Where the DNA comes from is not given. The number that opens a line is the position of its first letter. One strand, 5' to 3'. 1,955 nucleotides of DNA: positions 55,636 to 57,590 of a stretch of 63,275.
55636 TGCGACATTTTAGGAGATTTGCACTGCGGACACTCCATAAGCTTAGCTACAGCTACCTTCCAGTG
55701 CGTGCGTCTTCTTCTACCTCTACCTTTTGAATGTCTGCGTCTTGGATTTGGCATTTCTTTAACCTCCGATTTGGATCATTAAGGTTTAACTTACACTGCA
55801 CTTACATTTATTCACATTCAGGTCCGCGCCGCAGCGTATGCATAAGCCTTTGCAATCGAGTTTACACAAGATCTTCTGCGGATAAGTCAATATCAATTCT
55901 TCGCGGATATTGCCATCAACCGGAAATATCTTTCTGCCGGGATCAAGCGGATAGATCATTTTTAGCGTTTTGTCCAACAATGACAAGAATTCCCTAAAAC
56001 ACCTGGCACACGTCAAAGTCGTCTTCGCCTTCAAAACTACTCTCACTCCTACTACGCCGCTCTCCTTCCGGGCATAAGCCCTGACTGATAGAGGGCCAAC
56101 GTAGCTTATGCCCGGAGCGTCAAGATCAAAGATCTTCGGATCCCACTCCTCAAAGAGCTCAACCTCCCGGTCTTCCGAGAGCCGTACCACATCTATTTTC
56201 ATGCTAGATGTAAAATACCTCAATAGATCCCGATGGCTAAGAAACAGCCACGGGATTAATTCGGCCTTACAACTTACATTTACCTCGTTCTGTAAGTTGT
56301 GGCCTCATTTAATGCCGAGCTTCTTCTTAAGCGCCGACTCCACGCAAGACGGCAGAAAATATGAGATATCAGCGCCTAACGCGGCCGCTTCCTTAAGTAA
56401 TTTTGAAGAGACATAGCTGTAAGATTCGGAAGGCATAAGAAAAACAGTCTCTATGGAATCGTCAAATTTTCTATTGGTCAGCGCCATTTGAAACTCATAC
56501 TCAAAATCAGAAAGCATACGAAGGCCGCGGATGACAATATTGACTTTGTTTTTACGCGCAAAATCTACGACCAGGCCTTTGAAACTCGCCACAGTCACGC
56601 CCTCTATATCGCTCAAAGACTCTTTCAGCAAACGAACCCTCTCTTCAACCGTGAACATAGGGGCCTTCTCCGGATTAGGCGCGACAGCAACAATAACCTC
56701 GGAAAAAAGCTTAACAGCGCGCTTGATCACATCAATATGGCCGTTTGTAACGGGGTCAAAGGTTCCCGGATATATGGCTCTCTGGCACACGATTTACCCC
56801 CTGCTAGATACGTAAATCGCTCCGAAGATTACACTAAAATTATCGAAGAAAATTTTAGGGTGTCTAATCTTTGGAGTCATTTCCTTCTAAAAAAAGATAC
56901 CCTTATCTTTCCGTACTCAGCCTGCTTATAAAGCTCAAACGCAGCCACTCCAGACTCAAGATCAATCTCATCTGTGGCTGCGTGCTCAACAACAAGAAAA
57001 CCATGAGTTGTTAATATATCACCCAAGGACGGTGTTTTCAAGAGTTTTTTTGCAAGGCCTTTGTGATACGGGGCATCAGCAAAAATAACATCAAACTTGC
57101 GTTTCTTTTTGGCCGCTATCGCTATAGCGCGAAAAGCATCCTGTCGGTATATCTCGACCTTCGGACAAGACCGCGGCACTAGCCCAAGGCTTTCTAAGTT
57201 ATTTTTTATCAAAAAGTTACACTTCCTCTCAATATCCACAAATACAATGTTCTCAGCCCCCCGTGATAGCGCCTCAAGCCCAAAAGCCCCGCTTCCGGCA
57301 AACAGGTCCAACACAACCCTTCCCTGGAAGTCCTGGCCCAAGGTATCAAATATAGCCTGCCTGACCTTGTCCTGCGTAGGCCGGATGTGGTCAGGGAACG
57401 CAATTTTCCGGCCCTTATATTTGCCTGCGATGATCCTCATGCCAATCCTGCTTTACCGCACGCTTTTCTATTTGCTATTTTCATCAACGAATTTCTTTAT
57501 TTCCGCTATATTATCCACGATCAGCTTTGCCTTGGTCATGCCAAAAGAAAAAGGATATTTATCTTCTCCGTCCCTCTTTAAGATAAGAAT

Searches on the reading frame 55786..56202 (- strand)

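Call 36: search_protein_families(library=pfam, proteins=[window:55786-56202:-])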
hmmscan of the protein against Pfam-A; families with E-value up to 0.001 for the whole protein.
window:55786-56202:- (138 aa): 1 family
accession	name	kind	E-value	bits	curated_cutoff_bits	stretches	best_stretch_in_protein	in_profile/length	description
PF02620.22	YceD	-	8.5e-11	42.4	33.2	1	57-136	5-104/119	Large ribosomal RNA subunit accumulation protein YceD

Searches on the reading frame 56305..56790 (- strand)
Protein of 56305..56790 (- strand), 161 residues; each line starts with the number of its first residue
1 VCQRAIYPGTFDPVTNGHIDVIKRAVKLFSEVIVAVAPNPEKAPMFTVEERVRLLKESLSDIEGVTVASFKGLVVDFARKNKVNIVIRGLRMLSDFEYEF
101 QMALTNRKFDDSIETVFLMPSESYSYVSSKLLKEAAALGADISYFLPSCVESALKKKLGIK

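Call 36: search_protein_families(library=pfam, proteins=[window:56305-56790:-])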
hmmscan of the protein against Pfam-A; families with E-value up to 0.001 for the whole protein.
window:56305-56790:- (161 aa): 1 family
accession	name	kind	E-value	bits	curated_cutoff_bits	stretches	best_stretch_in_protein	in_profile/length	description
PF01467.32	CTP_transf_like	-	1.9e-30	106.2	21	1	6-134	1-132/133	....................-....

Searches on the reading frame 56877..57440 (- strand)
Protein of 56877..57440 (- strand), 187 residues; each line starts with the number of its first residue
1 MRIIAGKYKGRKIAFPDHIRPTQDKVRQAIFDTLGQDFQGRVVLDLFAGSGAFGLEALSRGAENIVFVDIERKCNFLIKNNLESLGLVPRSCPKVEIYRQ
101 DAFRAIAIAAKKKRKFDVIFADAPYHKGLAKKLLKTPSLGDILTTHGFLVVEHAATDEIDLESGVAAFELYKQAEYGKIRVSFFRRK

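Call 36: search_protein_families(library=pfam, proteins=[window:56877-57440:-])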
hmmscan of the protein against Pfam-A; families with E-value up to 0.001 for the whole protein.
window:56877-57440:- (187 aa): 4 families
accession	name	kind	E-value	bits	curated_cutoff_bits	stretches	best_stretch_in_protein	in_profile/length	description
PF03602.21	Cons_hypoth95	-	1.1e-46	159.3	24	1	1-184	1-181/182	Conserved hypothetical protein 95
PF05175.20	MTS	-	1.2e-05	25.4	23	1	24-132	17-115/170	Methyltransferase small domain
PF13847.12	Methyltransf_31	-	7e-05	23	27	1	40-155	4-113/145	Methyltransferase domain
PF02086.21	MethyltransfD12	-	0.0004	20.6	22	0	30-74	12-54/253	D12 class N6 adenine-specific DNA methyltransferase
